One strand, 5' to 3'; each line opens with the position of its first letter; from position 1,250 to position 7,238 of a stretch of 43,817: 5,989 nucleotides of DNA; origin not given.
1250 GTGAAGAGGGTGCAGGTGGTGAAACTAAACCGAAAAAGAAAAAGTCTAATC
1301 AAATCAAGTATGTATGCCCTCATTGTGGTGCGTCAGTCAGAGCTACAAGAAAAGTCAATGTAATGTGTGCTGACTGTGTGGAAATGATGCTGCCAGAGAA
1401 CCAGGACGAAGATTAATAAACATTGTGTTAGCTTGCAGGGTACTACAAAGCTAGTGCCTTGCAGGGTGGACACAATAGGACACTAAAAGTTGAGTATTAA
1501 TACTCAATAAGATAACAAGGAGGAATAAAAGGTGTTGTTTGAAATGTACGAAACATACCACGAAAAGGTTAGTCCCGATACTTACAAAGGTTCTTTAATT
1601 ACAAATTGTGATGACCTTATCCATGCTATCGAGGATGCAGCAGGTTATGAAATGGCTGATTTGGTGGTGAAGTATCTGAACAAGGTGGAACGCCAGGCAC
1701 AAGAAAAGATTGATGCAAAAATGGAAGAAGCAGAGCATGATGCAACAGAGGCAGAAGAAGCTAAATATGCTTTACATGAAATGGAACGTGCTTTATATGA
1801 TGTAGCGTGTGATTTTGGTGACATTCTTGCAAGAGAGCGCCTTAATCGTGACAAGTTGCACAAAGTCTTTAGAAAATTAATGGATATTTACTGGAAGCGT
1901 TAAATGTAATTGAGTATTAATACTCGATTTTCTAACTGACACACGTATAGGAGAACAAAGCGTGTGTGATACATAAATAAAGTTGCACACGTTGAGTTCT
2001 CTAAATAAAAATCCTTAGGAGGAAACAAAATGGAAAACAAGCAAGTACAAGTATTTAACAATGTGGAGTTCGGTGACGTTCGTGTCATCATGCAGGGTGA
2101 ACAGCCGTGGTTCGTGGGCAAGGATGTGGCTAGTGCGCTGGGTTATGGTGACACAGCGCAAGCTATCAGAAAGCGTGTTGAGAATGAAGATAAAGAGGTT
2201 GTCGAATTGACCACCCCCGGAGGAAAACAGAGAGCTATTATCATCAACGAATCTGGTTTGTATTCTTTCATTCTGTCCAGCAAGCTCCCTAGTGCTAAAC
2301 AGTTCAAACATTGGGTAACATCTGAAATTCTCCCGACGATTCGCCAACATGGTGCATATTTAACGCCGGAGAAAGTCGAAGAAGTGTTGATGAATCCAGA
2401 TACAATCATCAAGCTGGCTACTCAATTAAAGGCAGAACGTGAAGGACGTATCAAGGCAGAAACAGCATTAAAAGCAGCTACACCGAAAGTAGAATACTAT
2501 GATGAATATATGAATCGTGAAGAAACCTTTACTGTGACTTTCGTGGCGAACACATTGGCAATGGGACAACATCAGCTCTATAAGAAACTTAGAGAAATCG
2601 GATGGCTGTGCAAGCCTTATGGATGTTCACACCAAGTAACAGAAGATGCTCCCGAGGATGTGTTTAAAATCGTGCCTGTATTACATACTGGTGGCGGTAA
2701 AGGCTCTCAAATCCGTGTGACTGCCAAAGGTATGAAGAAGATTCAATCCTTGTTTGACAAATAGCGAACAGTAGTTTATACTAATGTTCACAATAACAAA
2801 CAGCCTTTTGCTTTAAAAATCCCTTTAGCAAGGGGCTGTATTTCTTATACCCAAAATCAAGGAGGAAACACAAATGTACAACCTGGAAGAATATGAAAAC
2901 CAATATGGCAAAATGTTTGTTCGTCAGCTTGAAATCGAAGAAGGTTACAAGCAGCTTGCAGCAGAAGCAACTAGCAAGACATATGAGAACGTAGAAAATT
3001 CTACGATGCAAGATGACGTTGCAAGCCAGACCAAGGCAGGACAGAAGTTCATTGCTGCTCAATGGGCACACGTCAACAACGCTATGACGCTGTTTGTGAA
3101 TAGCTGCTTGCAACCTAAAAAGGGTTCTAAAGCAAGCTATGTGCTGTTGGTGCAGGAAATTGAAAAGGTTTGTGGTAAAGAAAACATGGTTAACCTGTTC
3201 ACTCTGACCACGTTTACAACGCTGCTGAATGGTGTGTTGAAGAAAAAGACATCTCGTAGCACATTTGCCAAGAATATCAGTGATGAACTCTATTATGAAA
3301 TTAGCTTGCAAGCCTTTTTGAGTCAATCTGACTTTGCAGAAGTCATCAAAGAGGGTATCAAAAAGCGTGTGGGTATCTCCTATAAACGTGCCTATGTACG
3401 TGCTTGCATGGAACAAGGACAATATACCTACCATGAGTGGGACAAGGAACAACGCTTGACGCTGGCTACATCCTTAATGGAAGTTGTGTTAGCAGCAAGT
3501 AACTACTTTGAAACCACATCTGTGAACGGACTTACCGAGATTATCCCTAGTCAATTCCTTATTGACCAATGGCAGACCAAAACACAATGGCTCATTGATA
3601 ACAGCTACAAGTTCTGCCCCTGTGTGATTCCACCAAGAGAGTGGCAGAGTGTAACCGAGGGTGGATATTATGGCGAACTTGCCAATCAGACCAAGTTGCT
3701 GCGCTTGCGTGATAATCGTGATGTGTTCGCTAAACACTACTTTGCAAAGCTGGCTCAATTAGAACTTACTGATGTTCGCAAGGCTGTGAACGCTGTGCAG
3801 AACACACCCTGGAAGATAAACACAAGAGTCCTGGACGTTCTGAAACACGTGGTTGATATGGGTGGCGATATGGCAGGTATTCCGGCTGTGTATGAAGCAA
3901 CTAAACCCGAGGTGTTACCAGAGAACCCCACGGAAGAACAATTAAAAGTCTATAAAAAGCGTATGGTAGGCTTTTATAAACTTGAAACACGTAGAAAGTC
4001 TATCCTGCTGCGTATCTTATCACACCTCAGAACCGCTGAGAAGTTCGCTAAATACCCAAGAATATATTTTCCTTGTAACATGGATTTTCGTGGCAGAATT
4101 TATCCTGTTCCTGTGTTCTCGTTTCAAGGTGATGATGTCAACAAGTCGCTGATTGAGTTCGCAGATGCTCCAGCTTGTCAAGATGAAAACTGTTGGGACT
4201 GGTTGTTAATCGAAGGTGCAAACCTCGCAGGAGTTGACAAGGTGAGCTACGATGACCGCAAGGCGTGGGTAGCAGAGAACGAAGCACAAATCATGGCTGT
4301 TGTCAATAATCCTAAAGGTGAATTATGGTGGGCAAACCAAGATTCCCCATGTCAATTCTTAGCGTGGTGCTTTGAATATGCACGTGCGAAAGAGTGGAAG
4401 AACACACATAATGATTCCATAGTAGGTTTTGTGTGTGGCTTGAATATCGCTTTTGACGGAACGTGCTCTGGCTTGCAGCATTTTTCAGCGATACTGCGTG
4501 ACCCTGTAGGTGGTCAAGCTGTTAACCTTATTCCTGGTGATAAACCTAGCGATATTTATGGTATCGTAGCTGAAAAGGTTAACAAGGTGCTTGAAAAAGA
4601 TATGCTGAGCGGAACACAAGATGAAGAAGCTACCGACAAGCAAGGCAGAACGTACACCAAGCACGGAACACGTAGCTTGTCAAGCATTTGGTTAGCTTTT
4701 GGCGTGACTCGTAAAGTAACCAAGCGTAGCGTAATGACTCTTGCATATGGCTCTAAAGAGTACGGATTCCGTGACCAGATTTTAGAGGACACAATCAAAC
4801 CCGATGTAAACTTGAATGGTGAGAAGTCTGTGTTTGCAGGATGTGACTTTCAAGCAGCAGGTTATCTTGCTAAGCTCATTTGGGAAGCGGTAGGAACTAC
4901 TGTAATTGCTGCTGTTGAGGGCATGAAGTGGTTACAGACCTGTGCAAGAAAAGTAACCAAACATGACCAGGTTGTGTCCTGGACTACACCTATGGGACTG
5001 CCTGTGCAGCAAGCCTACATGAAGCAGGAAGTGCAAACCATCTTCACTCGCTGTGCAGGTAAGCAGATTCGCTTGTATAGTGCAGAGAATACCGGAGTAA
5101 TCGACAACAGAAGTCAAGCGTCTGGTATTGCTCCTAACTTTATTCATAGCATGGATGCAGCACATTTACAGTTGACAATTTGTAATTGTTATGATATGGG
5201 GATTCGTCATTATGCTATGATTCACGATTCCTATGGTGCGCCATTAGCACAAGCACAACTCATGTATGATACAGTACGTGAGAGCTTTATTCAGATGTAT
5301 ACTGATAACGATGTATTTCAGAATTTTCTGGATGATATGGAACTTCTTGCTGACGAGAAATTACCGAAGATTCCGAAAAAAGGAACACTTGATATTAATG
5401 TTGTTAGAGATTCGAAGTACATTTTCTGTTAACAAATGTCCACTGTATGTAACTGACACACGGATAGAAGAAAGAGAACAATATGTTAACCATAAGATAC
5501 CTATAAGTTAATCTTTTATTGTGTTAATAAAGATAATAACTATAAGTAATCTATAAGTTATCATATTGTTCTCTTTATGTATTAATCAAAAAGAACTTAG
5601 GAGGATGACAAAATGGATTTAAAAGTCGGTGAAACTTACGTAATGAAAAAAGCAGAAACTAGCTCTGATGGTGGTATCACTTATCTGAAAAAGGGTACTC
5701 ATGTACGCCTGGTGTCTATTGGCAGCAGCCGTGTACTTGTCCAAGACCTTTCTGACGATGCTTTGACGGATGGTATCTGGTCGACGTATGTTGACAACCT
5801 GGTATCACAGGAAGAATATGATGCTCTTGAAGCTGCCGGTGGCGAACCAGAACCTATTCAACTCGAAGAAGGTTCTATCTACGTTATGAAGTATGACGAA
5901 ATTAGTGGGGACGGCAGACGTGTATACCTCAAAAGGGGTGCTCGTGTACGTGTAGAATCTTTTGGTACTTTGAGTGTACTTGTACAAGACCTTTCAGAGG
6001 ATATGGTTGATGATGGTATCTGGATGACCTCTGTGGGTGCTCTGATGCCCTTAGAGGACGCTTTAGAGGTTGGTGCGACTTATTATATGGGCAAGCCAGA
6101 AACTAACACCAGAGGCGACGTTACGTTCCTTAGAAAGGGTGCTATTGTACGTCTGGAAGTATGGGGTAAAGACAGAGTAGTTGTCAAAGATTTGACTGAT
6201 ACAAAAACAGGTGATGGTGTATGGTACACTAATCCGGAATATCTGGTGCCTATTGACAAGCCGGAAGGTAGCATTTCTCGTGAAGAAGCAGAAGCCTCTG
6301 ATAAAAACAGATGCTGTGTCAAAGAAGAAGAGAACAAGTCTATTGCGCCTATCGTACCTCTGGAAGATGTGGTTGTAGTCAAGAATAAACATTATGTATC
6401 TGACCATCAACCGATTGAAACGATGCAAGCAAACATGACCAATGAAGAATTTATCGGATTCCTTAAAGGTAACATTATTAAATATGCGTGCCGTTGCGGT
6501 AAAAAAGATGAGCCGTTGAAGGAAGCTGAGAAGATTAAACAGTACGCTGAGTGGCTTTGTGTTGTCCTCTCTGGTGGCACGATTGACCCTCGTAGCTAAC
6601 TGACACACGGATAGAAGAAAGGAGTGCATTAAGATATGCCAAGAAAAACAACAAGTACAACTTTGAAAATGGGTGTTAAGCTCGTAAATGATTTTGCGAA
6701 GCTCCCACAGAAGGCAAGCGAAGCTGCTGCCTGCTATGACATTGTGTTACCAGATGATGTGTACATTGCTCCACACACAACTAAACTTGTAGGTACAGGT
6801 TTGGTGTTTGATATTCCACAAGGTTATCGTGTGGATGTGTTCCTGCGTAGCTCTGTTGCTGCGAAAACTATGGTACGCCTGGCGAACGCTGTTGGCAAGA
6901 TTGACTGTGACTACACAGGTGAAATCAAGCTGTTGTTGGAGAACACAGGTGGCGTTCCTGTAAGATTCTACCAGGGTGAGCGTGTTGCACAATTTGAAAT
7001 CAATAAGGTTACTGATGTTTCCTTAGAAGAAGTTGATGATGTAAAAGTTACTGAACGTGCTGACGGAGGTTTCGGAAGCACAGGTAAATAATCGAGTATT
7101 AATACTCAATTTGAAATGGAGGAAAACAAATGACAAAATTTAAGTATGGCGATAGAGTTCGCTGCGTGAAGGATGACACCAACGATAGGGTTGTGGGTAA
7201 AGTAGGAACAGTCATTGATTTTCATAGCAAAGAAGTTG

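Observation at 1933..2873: Phage-type promoter upstream of the antirepressor and RNAP genes: possible positive-feedback autogene gated by a leader hairpin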

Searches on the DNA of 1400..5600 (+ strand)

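Call 5: search_dna_similar(query=window:1400-5600:+, collection=phages, mode=near)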
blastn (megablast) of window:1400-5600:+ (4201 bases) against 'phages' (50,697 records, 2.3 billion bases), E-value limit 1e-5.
No match.
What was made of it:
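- Tried and rejected: Megablast of 1400-5600 against GenBank phages gave no match (call 5).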

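Call 55: search_rna_families(source=window, start=1400, end=3000, threshold=evalue, max_evalue=1)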
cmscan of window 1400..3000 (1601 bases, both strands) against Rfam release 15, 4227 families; matches with E-value up to 1: 1.
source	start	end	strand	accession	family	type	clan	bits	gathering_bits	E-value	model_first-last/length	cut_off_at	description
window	2691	2870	-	RF01417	RSV_RNA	Cis-reg;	-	17.7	105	0.016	1-289/289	no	Retroviral 3'UTR stability element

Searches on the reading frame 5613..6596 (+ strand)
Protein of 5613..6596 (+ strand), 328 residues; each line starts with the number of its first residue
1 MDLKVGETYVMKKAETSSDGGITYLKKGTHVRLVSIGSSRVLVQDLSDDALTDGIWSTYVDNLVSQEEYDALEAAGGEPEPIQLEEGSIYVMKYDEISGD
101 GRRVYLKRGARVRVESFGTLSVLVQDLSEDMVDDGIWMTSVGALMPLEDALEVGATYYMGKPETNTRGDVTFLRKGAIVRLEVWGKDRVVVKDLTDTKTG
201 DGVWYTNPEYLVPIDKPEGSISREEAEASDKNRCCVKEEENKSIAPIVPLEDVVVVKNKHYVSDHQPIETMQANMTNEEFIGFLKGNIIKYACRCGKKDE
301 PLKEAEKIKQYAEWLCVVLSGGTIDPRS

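Call 16: search_protein_families(library=pfam, proteins=[window:5613-6596:+], max_evalue=0.01)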
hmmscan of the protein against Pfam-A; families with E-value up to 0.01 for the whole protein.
window:5613-6596:+ (328 aa): 1 family
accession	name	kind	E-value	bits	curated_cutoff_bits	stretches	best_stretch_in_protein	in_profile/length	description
PF11753.13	DUF3310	-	8.6e-17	61.4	24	1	257-313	3-60/60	Protein of unknwon function (DUF3310)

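Call 59: search_protein_families(library=phrogs, proteins=[window:5613-6596:+], max_evalue=0.001)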
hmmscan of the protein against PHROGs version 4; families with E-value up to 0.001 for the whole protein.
window:5613-6596:+ (328 aa): 15 families
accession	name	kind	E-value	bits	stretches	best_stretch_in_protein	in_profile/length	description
phrog_236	-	other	1.7e-16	61.8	1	255-320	241-306/431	nucleotide kinase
phrog_4943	-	unknown function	2.2e-13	52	1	206-313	47-153/166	-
phrog_10602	-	other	3.2e-12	47.8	1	254-316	98-160/168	nucleotide kinase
phrog_1689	-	other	2e-11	45.2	1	228-315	141-230/243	nucleotide kinase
phrog_2585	-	other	2.3e-11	45.4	1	228-313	70-161/175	nucleotide kinase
phrog_4472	-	other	3.5e-09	37.5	1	255-315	14-73/100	nucleotide kinase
phrog_2708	-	other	1.5e-08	36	1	258-315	72-129/141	nucleotide kinase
phrog_4897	-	other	1e-07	33.3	1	255-313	115-174/186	kinase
phrog_23238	-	unknown function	1.6e-06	29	1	250-316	123-190/196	-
phrog_1225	-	unknown function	5.7e-06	27.8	1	257-315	11-73/178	-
phrog_25460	-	unknown function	2.9e-05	24.9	1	274-313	95-134/144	-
phrog_5839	-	unknown function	4.3e-05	24.5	1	256-318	8-66/128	-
phrog_26623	-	unknown function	4.7e-05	24.3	1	260-313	10-64/133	-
phrog_480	-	unknown function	6.2e-05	24.1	1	258-312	23-77/95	-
phrog_36380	-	unknown function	7.8e-05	23.3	1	262-300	99-137/173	-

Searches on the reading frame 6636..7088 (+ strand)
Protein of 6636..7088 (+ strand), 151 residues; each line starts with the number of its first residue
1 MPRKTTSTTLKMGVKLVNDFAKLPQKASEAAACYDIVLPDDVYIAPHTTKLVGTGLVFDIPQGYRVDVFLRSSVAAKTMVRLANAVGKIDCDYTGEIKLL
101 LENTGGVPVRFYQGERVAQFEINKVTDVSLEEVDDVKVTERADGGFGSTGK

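Call 59: search_protein_families(library=phrogs, proteins=[window:6636-7088:+], max_evalue=0.001)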
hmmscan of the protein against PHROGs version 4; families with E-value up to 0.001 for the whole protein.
window:6636-7088:+ (151 aa): 2 families
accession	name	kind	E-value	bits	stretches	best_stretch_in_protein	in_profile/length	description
phrog_135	-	DNA, RNA and nucleotide metabolism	2.1e-46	160.4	1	9-151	144-291/463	dUTPase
phrog_1663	-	DNA, RNA and nucleotide metabolism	3.4e-07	30.7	1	40-125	110-194/303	dCTP deaminase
